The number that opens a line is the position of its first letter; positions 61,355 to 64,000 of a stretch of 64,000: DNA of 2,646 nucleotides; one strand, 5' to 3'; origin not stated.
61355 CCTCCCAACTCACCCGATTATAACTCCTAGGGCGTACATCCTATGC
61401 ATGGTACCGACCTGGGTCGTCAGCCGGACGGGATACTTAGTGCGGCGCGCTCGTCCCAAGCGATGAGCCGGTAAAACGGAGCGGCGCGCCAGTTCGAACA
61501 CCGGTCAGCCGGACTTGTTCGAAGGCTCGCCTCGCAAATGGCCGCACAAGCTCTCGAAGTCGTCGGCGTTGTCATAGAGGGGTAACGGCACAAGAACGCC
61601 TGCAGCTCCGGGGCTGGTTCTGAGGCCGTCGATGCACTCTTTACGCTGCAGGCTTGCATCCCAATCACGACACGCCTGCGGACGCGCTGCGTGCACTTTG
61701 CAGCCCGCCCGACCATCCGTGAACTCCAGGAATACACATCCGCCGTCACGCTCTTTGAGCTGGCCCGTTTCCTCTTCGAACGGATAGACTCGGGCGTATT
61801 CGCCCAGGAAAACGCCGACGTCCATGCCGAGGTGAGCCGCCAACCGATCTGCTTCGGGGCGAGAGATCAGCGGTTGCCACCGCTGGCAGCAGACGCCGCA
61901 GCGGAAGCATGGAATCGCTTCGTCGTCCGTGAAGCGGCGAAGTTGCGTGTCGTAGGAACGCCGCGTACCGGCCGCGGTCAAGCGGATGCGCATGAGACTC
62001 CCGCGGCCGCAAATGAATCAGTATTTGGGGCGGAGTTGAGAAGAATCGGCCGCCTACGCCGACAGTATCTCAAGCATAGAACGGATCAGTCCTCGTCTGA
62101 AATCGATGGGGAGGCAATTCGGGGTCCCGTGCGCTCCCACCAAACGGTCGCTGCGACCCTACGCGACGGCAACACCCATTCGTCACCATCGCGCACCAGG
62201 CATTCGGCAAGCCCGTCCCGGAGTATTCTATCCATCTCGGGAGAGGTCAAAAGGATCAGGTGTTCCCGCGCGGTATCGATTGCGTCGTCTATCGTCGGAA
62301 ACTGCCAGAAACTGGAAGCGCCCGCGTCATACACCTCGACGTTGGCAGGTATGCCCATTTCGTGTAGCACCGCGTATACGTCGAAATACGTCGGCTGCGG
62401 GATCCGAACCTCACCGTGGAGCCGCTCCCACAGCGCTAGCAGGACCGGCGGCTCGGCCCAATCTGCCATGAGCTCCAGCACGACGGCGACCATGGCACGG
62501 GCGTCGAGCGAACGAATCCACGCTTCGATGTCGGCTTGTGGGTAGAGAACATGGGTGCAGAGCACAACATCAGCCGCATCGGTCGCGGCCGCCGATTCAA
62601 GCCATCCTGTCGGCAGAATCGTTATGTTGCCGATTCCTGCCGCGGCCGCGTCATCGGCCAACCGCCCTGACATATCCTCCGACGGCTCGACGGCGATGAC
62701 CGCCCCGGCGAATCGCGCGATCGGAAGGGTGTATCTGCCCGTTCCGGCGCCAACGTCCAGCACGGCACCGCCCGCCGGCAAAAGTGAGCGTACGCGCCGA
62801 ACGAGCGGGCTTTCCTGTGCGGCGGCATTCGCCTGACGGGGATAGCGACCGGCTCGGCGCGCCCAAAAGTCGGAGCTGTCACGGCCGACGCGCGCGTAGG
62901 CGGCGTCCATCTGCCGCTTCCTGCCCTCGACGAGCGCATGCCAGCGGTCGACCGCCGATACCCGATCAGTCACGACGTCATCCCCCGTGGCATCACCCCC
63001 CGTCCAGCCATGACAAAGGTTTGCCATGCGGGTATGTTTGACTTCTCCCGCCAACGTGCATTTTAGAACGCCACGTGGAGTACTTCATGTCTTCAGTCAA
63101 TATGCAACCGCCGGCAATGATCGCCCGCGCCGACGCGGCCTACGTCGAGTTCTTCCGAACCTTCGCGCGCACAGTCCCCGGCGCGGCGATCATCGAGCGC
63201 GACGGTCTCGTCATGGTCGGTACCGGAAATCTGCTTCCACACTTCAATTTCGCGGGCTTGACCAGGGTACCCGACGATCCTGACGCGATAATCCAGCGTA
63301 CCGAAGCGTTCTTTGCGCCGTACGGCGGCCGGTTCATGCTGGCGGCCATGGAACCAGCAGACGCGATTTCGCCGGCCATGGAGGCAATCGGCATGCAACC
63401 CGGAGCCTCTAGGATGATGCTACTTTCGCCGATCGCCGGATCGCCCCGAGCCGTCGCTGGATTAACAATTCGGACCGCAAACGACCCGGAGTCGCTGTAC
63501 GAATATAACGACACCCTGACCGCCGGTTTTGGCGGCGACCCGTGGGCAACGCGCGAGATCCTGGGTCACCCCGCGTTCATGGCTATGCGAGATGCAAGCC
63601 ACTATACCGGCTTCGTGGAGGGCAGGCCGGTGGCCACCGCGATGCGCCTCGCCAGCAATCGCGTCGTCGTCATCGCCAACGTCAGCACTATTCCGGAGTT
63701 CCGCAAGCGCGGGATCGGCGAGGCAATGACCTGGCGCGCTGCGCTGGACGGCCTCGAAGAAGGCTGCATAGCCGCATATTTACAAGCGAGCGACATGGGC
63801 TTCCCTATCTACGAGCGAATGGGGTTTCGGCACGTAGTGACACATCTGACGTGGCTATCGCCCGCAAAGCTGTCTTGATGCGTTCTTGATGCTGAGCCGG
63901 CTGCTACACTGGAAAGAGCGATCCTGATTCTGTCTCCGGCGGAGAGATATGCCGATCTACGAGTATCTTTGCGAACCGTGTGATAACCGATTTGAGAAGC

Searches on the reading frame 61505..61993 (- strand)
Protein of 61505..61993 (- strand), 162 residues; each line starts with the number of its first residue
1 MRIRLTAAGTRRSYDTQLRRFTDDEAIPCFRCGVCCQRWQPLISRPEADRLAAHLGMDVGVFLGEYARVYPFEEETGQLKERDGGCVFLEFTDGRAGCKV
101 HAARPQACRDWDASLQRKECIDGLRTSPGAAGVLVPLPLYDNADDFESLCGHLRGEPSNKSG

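Call 53: search_protein_families(library=pfam, proteins=[window:61505-61993:-], max_evalue=0.001)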
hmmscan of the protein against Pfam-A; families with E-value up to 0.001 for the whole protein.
window:61505-61993:- (162 aa): 1 family
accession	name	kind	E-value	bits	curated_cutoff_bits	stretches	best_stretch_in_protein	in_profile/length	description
PF03692.20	CxxCxxCC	-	8.2e-10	39.7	23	1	29-113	2-71/85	Putative zinc- or iron-chelating domain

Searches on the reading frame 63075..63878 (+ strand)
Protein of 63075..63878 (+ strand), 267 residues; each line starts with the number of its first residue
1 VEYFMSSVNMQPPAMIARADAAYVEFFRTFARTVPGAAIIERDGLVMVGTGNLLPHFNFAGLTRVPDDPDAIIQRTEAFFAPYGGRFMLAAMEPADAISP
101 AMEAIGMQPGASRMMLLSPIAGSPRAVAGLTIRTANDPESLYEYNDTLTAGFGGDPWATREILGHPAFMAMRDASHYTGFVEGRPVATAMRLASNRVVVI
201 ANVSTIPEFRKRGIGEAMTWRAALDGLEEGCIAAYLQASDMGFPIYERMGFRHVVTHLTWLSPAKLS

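Call 53: search_protein_families(library=pfam, proteins=[window:63075-63878:+], max_evalue=0.001)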
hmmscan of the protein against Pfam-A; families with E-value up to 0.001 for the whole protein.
window:63075-63878:+ (267 aa): 5 families
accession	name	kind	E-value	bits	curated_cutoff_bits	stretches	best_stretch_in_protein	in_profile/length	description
PF13508.13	Acetyltransf_7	-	3.4e-05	24.6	27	1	181-252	10-83/84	Acetyltransferase (GNAT) domain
PF00583.31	Acetyltransf_1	-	4.4e-05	24.2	20.7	1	168-251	35-116/116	Acetyltransferase (GNAT) family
PF13480.13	Acetyltransf_6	-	4.4e-05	24.1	22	1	170-231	68-129/143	Acetyltransferase (GNAT) domain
PF13527.13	Acetyltransf_9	-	0.00015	22.2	25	1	196-253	71-126/127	Acetyltransferase (GNAT) domain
PF13673.13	Acetyltransf_10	-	0.00062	20.2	23.6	1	174-254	30-110/128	Acetyltransferase (GNAT) domain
